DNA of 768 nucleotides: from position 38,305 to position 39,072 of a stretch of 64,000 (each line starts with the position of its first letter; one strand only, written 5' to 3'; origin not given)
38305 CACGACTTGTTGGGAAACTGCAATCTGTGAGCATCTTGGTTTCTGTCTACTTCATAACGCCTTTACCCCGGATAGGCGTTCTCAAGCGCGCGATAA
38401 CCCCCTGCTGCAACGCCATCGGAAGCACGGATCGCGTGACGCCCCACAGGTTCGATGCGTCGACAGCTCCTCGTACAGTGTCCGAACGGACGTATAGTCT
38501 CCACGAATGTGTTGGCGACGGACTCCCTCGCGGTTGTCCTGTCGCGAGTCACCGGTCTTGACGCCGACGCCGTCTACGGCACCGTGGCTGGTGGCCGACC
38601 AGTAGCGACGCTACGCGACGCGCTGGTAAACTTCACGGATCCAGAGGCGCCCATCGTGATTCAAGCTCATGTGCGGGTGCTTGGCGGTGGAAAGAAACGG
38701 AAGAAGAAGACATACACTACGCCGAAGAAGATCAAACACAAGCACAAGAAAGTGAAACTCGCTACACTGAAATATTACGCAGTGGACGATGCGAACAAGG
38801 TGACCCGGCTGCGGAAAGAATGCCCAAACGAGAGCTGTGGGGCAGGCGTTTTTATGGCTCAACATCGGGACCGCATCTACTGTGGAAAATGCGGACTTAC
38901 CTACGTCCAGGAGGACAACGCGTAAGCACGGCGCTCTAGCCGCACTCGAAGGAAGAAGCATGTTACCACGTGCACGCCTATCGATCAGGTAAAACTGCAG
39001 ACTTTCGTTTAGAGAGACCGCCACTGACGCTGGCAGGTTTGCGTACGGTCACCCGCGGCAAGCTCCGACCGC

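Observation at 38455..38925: Ubiquitin-eS31 ribosomal fusion gene with a highly diverged (FUBI-like) ubiquitin moiety that retains the GG cleavage site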

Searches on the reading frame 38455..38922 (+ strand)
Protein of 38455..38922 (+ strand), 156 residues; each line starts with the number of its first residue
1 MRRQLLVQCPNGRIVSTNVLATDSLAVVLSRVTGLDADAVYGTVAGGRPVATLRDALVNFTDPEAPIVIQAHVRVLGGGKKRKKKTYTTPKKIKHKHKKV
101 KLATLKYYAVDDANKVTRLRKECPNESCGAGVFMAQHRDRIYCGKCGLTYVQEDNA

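Call 3: search_protein_families(library=pfam, proteins=[window:38455-38922:+], max_evalue=1)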
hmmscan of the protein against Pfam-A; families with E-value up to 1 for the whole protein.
window:38455-38922:+ (156 aa): 3 families
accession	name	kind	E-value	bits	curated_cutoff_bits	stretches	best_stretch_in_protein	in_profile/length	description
PF01599.25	Ribosomal_S27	-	5.7e-25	87.4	22.3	1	104-149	1-44/44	Ribosomal protein S27a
PF01485.27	IBR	-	0.0032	18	24.3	1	114-148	13-49/65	IBR domain, a half RING-finger domain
PF19437.4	VCIP135_N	-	0.018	15.1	27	1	114-149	7-42/169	VCIP135 N-terminal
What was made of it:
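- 38689..38922 (+): Ribosomal protein eS31 (S27a), aa 79-156. It has a Lys-rich N-terminal extension (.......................) followed by the globular zinc-ribbon domain. Pfam PF01599, E 5.7e-25, aa 104-149 (call 3).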

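Call 5: find_homologous_proteins(query=window:38455-38922:+)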
Query window:38455-38922:+ (156 aa): 1745 proteins with E <= 0.001 among 1849 candidates; the best 120 are listed.
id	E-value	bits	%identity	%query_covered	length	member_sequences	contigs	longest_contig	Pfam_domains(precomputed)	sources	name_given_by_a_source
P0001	3.1e-85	301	99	88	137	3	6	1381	PF01599.27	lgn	-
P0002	6.9e-72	258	77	100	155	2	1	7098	PF01599.27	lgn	-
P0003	7.8e-66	238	71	98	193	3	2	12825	PF01599.27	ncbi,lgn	-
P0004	1.3e-48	182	57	96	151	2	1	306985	PF01599.27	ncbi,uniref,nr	ncbi:hypothetical protein CDCA_CDCA16G4160 [Cyanidium caldarium]|uniref:Small ribosomal subunit prot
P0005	5.2e-39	151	53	94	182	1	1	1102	PF00240.30,PF01599.27,PF11976.15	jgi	-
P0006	7.3e-39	151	74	56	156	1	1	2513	PF01599.27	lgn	-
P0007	1.5e-38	150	50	95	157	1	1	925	PF00240.30,PF01599.27,PF11976.15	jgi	-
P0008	2.4e-38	149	50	97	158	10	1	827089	PF00240.30,PF14560.13,PF01599.27,PF11976.15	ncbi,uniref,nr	ncbi:ubiquitin-related domain-containing protein [Fimicolochytrium jonesii]|uniref:ubiquitin-related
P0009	3.0e-38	149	51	95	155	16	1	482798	PF00240.30,PF01599.27,PF11976.15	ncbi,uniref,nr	ncbi:ribosomal protein S27a-domain-containing protein [Zychaea mexicana]|uniref:ribosomal protein S2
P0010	4.9e-38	148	53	95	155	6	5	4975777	PF00240.30,PF01599.27,PF11976.15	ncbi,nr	ncbi:hypothetical protein CPB97_006070 [Podila verticillata]|nr:hypothetical protein BGZ59_005441 [P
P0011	5.3e-38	148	49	98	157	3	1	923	PF00240.30,PF01599.27,PF11976.15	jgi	-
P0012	7.6e-38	147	67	35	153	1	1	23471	PF01599.27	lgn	-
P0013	8.7e-38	147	52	98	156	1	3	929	PF00240.30,PF01599.27,PF11976.15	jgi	-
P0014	9.1e-38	147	76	33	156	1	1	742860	PF00240.30,PF01599.27,PF11976.15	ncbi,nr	ncbi:ubiquitin/40s ribosomal protein S27a fusion [Phlyctochytrium arcticum]|nr:ubiquitin/40s ribosom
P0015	9.8e-38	147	51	95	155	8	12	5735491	PF00240.30,PF01599.27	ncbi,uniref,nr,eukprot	ncbi:hypothetical protein G6F55_010477 [Rhizopus delemar]|uniref:Ubiquitin-like domain-containing pr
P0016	9.8e-38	147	73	56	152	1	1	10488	PF01599.27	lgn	-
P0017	1.0e-37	147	51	97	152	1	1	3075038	PF00240.30,PF01599.27,PF11976.15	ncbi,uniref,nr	ncbi:ribosomal protein S27a-domain-containing protein [Radiomyces spectabilis]|uniref:ribosomal prot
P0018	1.2e-37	147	48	95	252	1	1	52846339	PF10790.16,PF00240.30,PF14560.13,PF18396.8,PF13881.13,PF10302.16,PF01599.27,PF11976.15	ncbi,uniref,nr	ncbi:Polyubiquitin Ubiquitin Precursor [Vigna angularis]|uniref:Polyubiquitin Ubiquitin n=3 Tax=Vign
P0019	2.3e-37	146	51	95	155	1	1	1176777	PF00240.30,PF01599.27,PF11976.15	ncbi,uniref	ncbi:hypothetical protein VTP01DRAFT_10393 [Rhizomucor pusillus]|uniref:uncharacterized protein n=1 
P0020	2.3e-37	146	52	95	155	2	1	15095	PF00240.30,PF01599.27,PF11976.15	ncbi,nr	ncbi:hypothetical protein BGX34_011480 [Mortierella sp. NVP85]|nr:hypothetical protein BGX34_011480 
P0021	2.6e-37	146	78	32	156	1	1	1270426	PF00240.30,PF01599.27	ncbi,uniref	ncbi:uncharacterized protein VTP21DRAFT_9874 [Calcarisporiella thermophila]|uniref:uncharacterized p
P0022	3.1e-37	146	73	57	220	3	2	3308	PF00240.30,PF01599.27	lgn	-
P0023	3.2e-37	145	51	95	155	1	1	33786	PF00240.30,PF01599.27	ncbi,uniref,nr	ncbi:hypothetical protein BG011_004299 [Mortierella polycephala]|uniref:Ubiquitin-like domain-contai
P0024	3.2e-37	145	59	85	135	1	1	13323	PF01599.27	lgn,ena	-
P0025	3.5e-37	145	46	95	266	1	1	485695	PF00240.30,PF01599.27,PF11976.15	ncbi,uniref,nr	ncbi:hypothetical protein RJ640_016118 [Escallonia rubra]|uniref:Ubiquitin-like domain-containing pr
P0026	3.5e-37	145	83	42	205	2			PF10790.16,PF00240.30,PF14560.13,PF13881.13,PF01599.27,PF11976.15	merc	-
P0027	3.6e-37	145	65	35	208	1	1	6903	PF01599.27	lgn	-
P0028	4.1e-37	145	62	71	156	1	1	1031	PF00240.30,PF01599.27,PF11976.15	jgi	-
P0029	4.4e-37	145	73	42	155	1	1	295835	PF00240.30,PF01599.27,PF11976.15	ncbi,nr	ncbi:ribosomal protein S27a-domain-containing protein [Blakeslea trispora]|nr:ribosomal protein S27a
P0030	4.9e-37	145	52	95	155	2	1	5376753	PF00240.30,PF01599.27,PF11976.15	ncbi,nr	ncbi:MAG: ubiquitin [Benniella sp.]|nr:MAG: ubiquitin [Benniella sp.]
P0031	5.0e-37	145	49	95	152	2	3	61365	PF00240.30,PF01599.27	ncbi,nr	ncbi:Ubiquitin-40S ribosomal protein S27a [Apophysomyces sp. BC1034]|nr:Ubiquitin-40S ribosomal prot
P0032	5.1e-37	145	52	95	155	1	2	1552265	PF00240.30,PF01599.27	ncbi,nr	ncbi:ribosomal protein S27a-domain-containing protein [Mortierella sp. GBAus27b]|nr:hypothetical pro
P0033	5.9e-37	145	80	42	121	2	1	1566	PF01599.27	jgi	jgi:small subunit ribosomal protein S27Ae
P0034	6.1e-37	145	49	95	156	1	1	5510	PF00240.30,PF01599.27,PF11976.15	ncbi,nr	ncbi:hypothetical protein G6F56_003901 [Rhizopus delemar]|nr:hypothetical protein G6F56_003901 [Rhiz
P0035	6.3e-37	145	73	42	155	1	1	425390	PF00240.30,PF01599.27,PF11976.15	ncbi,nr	ncbi:ribosomal protein S27a-domain-containing protein [Choanephora cucurbitarum]|nr:ribosomal protei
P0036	8.0e-37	144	50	95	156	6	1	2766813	PF00240.30,PF01599.27,PF11976.15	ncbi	ncbi:unnamed protein product [Umbelopsis ramanniana]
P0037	8.3e-37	144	52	94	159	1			PF00240.30,PF01599.27,PF11976.15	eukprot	eukprot:m.331352 g.331352 ORF g.331352 m.331352 type:complete len:160 (-) comp16709_c0_seq1:49-528(-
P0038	8.7e-37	144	76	32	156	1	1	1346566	PF00240.30,PF01599.27,PF11976.15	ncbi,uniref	ncbi:uncharacterized protein VTP21DRAFT_8335 [Calcarisporiella thermophila]|uniref:uncharacterized p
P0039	9.3e-37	144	50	95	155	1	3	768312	PF00240.30,PF01599.27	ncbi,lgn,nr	ncbi:ribosomal protein S27a-domain-containing protein [Mortierella sp. GBAus27b]|nr:hypothetical pro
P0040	9.4e-37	144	51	95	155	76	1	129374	PF00240.30,PF01599.27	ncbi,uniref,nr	ncbi:hypothetical protein KVV02_004446 [Mortierella alpina]|uniref:Ubiquitin-like domain-containing 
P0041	1.0e-36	144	77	39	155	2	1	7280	PF00240.30,PF01599.27,PF11976.15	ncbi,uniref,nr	ncbi:ribosomal 40S subunit protein S27A [Rhizopus stolonifer]|uniref:Ribosomal 40S subunit protein S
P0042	1.2e-36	144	76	32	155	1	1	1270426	PF00240.30,PF01599.27,PF11976.15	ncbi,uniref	ncbi:uncharacterized protein VTP21DRAFT_9910 [Calcarisporiella thermophila]|uniref:uncharacterized p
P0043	1.3e-36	144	76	32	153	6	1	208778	PF00240.30,PF01599.27,PF11976.15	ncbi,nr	ncbi:ubiquitin-related domain-containing protein [Chytriomyces cf. hyalinus JEL632]|nr:ubiquitin-rel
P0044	1.3e-36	144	65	62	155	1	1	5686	PF00240.30,PF01599.27,PF11976.15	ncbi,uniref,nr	ncbi:3016_t:CDS:2 [Acaulospora morrowiae]|uniref:3016_t:CDS:1 n=1 Tax=Acaulospora morrowiae TaxID=94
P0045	1.3e-36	143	70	56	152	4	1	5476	PF01599.27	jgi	jgi:ubiquitin-small subunit ribosomal protein S27Ae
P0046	1.3e-36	143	73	42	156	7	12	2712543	PF00240.30,PF01599.27,PF11976.15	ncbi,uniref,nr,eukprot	ncbi:hypothetical protein G6F46_006247 [Rhizopus delemar]|uniref:Ubiquitin-like domain-containing pr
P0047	1.3e-36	143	51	95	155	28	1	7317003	PF00240.30,PF01599.27,PF11976.15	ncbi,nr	ncbi:MAG: ribosomal protein S27a-domain-containing protein [Benjaminiella poitrasii]|nr:MAG: ribosom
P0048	1.4e-36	143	52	95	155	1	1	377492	PF00240.30,PF01599.27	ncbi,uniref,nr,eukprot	ncbi:ribosomal protein S27a-domain-containing protein [Lobosporangium transversale]|uniref:Ribosomal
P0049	1.5e-36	143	49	95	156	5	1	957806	PF00240.30,PF01599.27,PF11976.15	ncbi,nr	ncbi:ribosomal protein S27a-domain-containing protein [Umbelopsis sp. AD052]|nr:ribosomal protein S2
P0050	1.5e-36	143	77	36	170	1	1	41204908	PF00240.30,PF01599.27,PF11976.15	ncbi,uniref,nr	ncbi:hypothetical protein LR48_Vigan03g003300 [Vigna angularis]|uniref:Ubiquitin-like domain-contain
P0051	1.7e-36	143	75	39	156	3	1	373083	PF00240.30,PF01599.27,PF11976.15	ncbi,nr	ncbi:hypothetical protein NQZ79_g1143 [Umbelopsis isabellina]|nr:hypothetical protein NQZ79_g1143 [U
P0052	1.8e-36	143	75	39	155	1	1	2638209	PF00240.30,PF01599.27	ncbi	ncbi:unnamed protein product [Rhizopus stolonifer]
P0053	1.9e-36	143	51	97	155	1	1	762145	PF00240.30,PF01599.27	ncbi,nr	ncbi:hypothetical protein K501DRAFT_265590 [Backusella circina FSU 941]|nr:hypothetical protein K501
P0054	1.9e-36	143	52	95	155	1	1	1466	PF00240.30,PF01599.27,PF11976.15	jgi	-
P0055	1.9e-36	143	75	39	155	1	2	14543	PF00240.30,PF01599.27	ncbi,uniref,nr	ncbi:hypothetical protein G6F56_006862 [Rhizopus delemar]|uniref:Ubiquitin-40S ribosomal protein S27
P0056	2.1e-36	143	59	77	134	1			PF01599.27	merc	-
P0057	2.1e-36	143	52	95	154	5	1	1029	PF00240.30,PF01599.27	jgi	-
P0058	2.2e-36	143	52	95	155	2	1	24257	PF00240.30,PF01599.27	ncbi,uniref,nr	ncbi:hypothetical protein BGZ99_007359 [Dissophora globulifera]|uniref:Ubiquitin-like domain-contain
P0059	2.2e-36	143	50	95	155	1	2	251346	PF00240.30,PF01599.27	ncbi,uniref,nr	ncbi:ribosomal protein S27a-domain-containing protein [Gamsiella multidivaricata]|uniref:ribosomal p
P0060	2.5e-36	143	78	42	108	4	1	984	PF01599.27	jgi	jgi:ubiquitin-small subunit ribosomal protein S27Ae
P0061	2.7e-36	142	51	95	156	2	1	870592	PF00240.30,PF01599.27,PF11976.15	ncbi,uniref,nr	ncbi:hypothetical protein DM01DRAFT_1218857 [Hesseltinella vesiculosa]|uniref:Ubiquitin-like domain-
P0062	3.1e-36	142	82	42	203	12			PF10790.16,PF00240.30,PF14560.13,PF13881.13,PF01599.27,PF11976.15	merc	-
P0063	3.4e-36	142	65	71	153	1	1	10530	PF01599.27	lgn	-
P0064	4.4e-36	142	48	95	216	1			PF00240.30,PF01599.27,PF11976.15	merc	-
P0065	5.1e-36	142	75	39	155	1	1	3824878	PF00240.30,PF01599.27,PF11976.15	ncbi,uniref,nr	ncbi:ribosomal protein S27a-domain-containing protein [Mycotypha africana]|uniref:ribosomal protein 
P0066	5.2e-36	142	51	87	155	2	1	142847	PF00240.30,PF01599.27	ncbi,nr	ncbi:hypothetical protein K501DRAFT_324633 [Backusella circina FSU 941]|nr:hypothetical protein K501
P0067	5.3e-36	142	82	42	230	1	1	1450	PF00240.30,PF01599.27,PF11976.15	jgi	-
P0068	5.6e-36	141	75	39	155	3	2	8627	PF00240.30,PF01599.27,PF11976.15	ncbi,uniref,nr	ncbi:hypothetical protein G6F56_001887 [Rhizopus delemar]|uniref:Ubiquitin-40S ribosomal protein S27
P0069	5.7e-36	141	49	97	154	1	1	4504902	PF00240.30,PF01599.27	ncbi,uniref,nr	ncbi:ribosomal protein S27a-domain-containing protein [Halteromyces radiatus]|uniref:ribosomal prote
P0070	6.2e-36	141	64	63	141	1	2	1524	PF00240.30,PF01599.27,PF11976.15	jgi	-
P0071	6.3e-36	141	78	42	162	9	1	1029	PF00240.30,PF14560.13,PF01599.27,PF11976.15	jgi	-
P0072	6.9e-36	141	70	42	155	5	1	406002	PF00240.30,PF01599.27,PF11976.15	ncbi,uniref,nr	ncbi:ribosomal protein S27a-domain-containing protein [Absidia repens]|uniref:Ribosomal protein S27a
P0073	7.0e-36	141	50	95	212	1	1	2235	PF00240.30,PF01599.27,PF11976.15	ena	-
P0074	7.0e-36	141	50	95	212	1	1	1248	PF00240.30,PF01599.27,PF11976.15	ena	-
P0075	7.6e-36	141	50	95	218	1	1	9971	PF00240.30,PF01599.27,PF11976.15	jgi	jgi:small subunit ribosomal protein S27Ae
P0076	7.7e-36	141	51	90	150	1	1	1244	PF00240.30,PF01599.27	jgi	-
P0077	8.7e-36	141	78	51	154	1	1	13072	PF00240.30,PF01599.27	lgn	-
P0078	8.9e-36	141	72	54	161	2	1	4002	PF01599.27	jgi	jgi:ubiquitin-small subunit ribosomal protein S27Ae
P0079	1.2e-35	140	75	39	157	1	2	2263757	PF00240.30,PF14560.13,PF01599.27,PF11976.15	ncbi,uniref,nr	ncbi:hypothetical protein RclHR1_08130006 [Rhizophagus clarus]|uniref:Ubiquitin-40S ribosomal protei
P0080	1.2e-35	140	63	68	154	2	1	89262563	PF00240.30,PF01599.27,PF11976.15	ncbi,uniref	ncbi:uncharacterized protein LOC142346273 [Convolutriloba macropyga]|uniref:uncharacterized protein 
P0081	1.2e-35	140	78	42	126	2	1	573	PF01599.27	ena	-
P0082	1.3e-35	140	47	95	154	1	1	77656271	PF00240.30,PF01599.27,PF11976.15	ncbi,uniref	ncbi:ubiquitin-ribosomal protein eS31 fusion protein-like [Convolutriloba macropyga]|uniref:ubiquiti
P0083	1.3e-35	140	52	98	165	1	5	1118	PF01599.27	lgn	-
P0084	1.3e-35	140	77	36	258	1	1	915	PF10790.16,PF00240.30,PF14560.13,PF18396.8,PF13881.13,PF10302.16,PF18036.9,PF01599.27,PF11976.15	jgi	-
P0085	1.4e-35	140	49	97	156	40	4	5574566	PF00240.30,PF01599.27,PF11976.15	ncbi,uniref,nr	ncbi:ribosomal protein S27a-domain-containing protein [Mucor lusitanicus]|uniref:Ubiquitin-like doma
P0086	1.5e-35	140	48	98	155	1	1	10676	PF00240.30,PF01599.27,PF11976.15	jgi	jgi:small subunit ribosomal protein S27Ae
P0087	1.5e-35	140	78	44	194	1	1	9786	PF00240.30,PF14560.13,PF01599.27,PF11976.15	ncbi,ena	-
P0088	1.6e-35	140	78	42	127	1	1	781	PF01599.27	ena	-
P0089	1.7e-35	140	51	95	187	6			PF00240.30,PF01599.27,PF11976.15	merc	-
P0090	1.7e-35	140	79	42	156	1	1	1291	PF00240.30,PF01599.27,PF11976.15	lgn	-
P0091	1.7e-35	140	49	95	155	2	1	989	PF00240.30,PF01599.27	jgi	jgi:small subunit ribosomal protein S27Ae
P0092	1.8e-35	140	52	95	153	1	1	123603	PF01599.27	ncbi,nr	ncbi:hypothetical protein EDD11_008990 [Mortierella claussenii]|nr:hypothetical protein EDD11_008990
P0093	1.8e-35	140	69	54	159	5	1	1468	PF01599.27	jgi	jgi:ubiquitin-small subunit ribosomal protein S27Ae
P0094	2.1e-35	140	40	94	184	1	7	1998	PF00240.30,PF01599.27,PF11976.15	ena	-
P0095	2.2e-35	140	49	97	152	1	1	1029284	PF00240.30,PF01599.27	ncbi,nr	ncbi:ribosomal protein S27a-domain-containing protein [Pilobolus umbonatus]|nr:ribosomal protein S27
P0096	2.8e-35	139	78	42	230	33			PF10790.16,PF00240.30,PF14560.13,PF13881.13,PF01599.27,PF11976.15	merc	-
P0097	2.9e-35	139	50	95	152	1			PF00240.30,PF01599.27,PF11976.15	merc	-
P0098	3.3e-35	139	80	39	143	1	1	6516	PF00240.30,PF01599.27,PF11976.15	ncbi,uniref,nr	ncbi:2659_t:CDS:2 [Ambispora leptoticha]|uniref:2659_t:CDS:1 n=1 Tax=Ambispora leptoticha TaxID=1446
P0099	3.3e-35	139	75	39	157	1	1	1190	PF00240.30,PF01599.27,PF11976.15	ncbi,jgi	jgi:small subunit ribosomal protein S27Ae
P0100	3.3e-35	139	47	95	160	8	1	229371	PF00240.30,PF14560.13,PF01599.27,PF11976.15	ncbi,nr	ncbi:putative ubiquitin/ribosomal protein S27a fusion protein [Geranomyces variabilis]|nr:putative u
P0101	3.3e-35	139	79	33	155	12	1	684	PF00240.30,PF01599.27,PF11976.15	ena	-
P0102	3.3e-35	139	79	33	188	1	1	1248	PF00240.30,PF01599.27,PF11976.15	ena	-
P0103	3.5e-35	139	48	99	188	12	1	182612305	PF00240.30,PF01599.27,PF11976.15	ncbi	ncbi:Ubiquitin-40S ribosomal protein S27a, partial [Zea mays]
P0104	3.5e-35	139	48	95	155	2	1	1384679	PF00240.30,PF01599.27,PF11976.15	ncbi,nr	ncbi:ribosomal protein S27a-domain-containing protein [Phycomyces nitens]|nr:ribosomal protein S27a-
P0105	3.6e-35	139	72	37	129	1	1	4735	PF01599.27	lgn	-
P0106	3.6e-35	139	75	39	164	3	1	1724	PF00240.30,PF01599.27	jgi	jgi:small subunit ribosomal protein S27Ae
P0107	4.0e-35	139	48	96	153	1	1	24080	PF01599.27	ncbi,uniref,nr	ncbi:unnamed protein product [Echinostoma caproni]|uniref:Ubiquitin-like domain-containing protein n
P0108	4.0e-35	139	77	51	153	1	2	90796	PF01599.27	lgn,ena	-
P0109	4.1e-35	139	81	41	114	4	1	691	PF00240.30,PF01599.27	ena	-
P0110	4.2e-35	139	75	38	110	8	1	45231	PF01599.27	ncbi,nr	ncbi:ubiquitin-40S ribosomal protein S27a [Coemansia sp. RSA 454]|nr:ubiquitin-40S ribosomal protein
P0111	4.2e-35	139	80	44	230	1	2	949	PF00240.30,PF14560.13,PF01599.27,PF11976.15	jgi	-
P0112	4.2e-35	139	75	44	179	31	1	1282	PF00240.30,PF14560.13,PF01599.27,PF11976.15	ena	-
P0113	4.2e-35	139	82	42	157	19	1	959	PF00240.30,PF01599.27,PF11976.15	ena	-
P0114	4.2e-35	139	52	94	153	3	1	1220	PF00240.30,PF01599.27,PF11976.15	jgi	-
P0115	4.7e-35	138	75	36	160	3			PF00240.30,PF01599.27,PF11976.15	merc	-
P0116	4.8e-35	138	77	44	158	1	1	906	PF00240.30,PF01599.27,PF11976.15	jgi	-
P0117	5.1e-35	138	48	98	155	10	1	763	PF00240.30,PF01599.27,PF11976.15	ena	-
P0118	5.9e-35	138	54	90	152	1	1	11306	PF01599.27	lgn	-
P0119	6.2e-35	138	75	39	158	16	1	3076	PF00240.30,PF01599.27,PF11976.15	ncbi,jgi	jgi:small subunit ribosomal protein S27Ae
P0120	6.3e-35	138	48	95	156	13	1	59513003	PF00240.30,PF01599.27,PF11976.15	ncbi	ncbi:hypothetical protein V2J09_020144 [Rumex salicifolius]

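Call 7: list_cluster_members(proteins=[P0001, P0002, P0003, P0004, P0045, P0063, P0024])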
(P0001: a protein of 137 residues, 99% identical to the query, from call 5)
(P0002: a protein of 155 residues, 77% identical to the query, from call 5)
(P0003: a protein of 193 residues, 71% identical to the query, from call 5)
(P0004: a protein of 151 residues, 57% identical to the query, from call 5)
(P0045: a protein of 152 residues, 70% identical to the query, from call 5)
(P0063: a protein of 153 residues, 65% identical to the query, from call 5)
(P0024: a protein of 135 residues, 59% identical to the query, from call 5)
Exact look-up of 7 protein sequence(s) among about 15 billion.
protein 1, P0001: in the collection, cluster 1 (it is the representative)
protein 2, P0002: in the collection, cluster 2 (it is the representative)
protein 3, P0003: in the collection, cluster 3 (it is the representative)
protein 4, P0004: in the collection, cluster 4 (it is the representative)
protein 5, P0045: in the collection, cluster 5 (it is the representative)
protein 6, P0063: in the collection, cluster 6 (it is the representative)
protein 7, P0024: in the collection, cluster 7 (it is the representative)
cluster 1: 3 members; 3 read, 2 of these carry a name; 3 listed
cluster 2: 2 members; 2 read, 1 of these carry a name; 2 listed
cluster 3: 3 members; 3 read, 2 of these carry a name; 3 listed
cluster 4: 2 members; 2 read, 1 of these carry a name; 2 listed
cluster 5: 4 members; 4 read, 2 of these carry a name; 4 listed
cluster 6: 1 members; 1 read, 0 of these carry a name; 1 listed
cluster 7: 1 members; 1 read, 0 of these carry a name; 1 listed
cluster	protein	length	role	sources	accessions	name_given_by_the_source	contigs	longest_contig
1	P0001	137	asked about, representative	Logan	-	-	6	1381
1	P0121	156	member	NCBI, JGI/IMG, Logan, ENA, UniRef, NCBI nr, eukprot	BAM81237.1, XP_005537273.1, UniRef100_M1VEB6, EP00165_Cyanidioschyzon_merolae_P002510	40S ribosomal protein S27A, ubiquitin fusion protein [Cyanidioschyzon merolae strain 10D] | small subunit ribosomal protein S27Ae | 40S ribosomal protein S27A, ubiquitin fusion protein n=1 Tax=Cyanidioschyzon merolae ...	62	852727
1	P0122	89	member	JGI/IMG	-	small subunit ribosomal protein S27Ae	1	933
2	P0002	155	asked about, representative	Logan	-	-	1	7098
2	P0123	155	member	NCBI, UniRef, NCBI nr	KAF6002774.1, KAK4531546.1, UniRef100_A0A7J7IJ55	hypothetical protein CCYA_CCYA08G2403 [Cyanidiococcus yangmingshanensis] | Small ribosomal subunit protein eS31 domain-containing protein n=1 Tax=Cyanidiococcus ... | hypothetical protein F1559_003285 [Cyanidiococcus yangmingshanensis]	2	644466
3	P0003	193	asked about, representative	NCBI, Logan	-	-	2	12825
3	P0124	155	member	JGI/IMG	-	small subunit ribosomal protein S27Ae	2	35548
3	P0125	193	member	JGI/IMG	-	small subunit ribosomal protein S27Ae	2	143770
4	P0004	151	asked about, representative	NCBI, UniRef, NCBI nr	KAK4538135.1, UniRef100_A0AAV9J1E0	hypothetical protein CDCA_CDCA16G4160 [Cyanidium caldarium] | Small ribosomal subunit protein eS31 domain-containing protein n=1 Tax=Cyanidium ...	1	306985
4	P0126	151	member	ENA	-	-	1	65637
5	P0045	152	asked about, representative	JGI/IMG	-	ubiquitin-small subunit ribosomal protein S27Ae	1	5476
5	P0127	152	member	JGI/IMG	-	ubiquitin-small subunit ribosomal protein S27Ae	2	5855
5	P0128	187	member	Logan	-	-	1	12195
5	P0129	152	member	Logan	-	-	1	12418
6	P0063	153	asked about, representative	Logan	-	-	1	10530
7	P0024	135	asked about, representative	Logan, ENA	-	-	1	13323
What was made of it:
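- Checked: The exact protein is recorded on 62 contigs (call 7).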

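Call 19: predict_structure(alignment_id=A2)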
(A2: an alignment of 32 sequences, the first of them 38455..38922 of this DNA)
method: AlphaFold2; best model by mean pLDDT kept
length: 156 residues; sequences in the alignment: 32
mean_pLDDT: 77.0   pTM: 0.47
mean pLDDT of the five models: 77.0, 74.5, 73.3, 71.4, 70.3
residues with pLDDT >= 90: 49; 70-90: 61; 50-70: 32; < 50: 14
segments of 3 or more residues with pLDDT < 50: 99-110
pLDDT, mean of each block of 10 residues (from residue 1): 91 94 93 95 91 83 86 76 56 53 45 61 78 78 82 64
secondary structure, 60 per line:
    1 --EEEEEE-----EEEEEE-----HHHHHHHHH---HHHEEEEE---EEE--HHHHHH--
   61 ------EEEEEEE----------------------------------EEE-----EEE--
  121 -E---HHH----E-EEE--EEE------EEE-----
elements in order: E3-8 E14-19 H25-33 E40-44 E48-50 H53-58 E67-73 E108-110 E116-118 E135-137 E140-142 E149-151

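Call 21: find_encoding_contigs(protein=P0002, flank=3000, max_places=3)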
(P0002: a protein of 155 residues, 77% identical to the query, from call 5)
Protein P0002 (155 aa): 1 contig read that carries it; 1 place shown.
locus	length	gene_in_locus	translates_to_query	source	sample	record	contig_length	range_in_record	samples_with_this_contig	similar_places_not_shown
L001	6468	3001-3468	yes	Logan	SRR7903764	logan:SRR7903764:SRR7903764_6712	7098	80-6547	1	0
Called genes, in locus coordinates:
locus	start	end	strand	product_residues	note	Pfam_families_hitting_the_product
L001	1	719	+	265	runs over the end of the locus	?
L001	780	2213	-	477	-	-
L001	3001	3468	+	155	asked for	PF01599:Ribosomal_S27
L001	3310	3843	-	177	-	-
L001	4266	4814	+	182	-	PF02823:ATP-synt_DE_N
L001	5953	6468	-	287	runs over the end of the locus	PF12263:DUF3611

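Call 22: find_encoding_contigs(protein=P0003, flank=3000, max_places=3)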
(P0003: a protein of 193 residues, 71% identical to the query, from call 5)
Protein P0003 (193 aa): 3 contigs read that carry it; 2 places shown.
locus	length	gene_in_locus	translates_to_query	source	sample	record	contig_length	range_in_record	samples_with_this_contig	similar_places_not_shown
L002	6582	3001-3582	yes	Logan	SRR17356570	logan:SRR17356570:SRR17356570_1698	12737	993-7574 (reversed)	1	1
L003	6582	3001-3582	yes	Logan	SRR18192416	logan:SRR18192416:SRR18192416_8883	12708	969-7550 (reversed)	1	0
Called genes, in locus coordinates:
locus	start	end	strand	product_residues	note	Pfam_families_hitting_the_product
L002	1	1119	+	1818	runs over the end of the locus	PF05773:RWD (weak), PF07714:PK_Tyr_Ser-Thr (faint), PF00069:Pkinase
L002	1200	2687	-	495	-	-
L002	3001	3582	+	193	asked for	PF01599:Ribosomal_S27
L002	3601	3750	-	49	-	-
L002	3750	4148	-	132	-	PF01283:Ribosomal_S26e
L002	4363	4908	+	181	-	PF02823:ATP-synt_DE_N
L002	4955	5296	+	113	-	-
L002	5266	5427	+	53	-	-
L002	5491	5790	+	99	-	-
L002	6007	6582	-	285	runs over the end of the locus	PF12263:DUF3611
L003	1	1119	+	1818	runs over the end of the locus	PF05773:RWD (weak), PF07714:PK_Tyr_Ser-Thr (faint), PF00069:Pkinase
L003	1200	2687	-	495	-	-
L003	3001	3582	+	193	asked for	PF01599:Ribosomal_S27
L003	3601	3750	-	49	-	-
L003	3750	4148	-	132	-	PF01283:Ribosomal_S26e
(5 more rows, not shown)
